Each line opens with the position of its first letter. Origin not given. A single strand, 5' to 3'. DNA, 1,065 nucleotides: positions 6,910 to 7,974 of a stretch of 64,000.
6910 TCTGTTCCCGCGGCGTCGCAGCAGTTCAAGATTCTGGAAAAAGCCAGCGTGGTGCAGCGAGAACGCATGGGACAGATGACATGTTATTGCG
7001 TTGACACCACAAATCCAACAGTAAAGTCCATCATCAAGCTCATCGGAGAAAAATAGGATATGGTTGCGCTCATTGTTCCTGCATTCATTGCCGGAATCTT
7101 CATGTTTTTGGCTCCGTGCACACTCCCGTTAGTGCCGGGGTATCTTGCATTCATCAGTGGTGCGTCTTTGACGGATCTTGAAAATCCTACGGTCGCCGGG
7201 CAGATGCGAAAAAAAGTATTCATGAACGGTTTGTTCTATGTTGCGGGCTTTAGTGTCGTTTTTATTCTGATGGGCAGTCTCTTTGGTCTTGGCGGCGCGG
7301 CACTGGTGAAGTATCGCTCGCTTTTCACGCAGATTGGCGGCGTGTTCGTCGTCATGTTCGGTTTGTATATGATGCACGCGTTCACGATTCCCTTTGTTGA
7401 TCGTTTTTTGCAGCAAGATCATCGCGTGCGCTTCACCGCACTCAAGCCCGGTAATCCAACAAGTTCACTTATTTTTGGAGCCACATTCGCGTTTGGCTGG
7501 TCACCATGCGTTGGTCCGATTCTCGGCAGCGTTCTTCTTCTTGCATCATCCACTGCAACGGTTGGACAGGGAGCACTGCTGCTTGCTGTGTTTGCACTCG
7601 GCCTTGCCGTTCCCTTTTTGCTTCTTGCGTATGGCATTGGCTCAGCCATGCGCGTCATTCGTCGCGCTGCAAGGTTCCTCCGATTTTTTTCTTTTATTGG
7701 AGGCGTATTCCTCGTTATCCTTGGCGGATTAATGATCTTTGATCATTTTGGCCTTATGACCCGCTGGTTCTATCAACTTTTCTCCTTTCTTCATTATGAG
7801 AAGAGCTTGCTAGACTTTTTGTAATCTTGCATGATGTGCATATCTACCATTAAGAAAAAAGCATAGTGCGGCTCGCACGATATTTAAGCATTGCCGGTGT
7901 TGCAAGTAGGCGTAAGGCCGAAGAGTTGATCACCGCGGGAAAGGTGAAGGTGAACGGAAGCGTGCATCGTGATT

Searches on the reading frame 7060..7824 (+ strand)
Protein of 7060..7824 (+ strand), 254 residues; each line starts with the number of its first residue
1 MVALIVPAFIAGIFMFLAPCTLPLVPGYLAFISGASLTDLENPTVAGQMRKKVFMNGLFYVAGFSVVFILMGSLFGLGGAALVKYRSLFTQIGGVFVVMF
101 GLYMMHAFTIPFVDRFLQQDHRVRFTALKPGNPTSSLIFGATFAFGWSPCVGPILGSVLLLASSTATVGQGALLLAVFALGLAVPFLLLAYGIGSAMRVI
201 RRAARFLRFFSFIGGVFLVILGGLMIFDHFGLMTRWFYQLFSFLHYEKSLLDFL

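Call 34: find_encoding_contigs(protein=window:7060-7824:+, flank=10000, max_places=1)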
Protein window:7060-7824:+ (254 aa): 4 contigs read that carry it; 1 place shown.
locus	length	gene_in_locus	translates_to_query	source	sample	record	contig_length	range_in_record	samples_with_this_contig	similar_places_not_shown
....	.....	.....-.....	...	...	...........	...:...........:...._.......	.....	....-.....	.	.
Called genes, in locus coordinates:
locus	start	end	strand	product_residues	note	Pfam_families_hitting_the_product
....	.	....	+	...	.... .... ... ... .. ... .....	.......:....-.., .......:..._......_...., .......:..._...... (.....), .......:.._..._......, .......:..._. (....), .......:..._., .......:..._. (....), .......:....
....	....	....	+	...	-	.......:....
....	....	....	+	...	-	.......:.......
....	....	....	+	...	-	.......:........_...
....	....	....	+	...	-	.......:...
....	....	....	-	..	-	-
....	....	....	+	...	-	-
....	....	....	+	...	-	-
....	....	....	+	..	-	-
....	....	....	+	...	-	-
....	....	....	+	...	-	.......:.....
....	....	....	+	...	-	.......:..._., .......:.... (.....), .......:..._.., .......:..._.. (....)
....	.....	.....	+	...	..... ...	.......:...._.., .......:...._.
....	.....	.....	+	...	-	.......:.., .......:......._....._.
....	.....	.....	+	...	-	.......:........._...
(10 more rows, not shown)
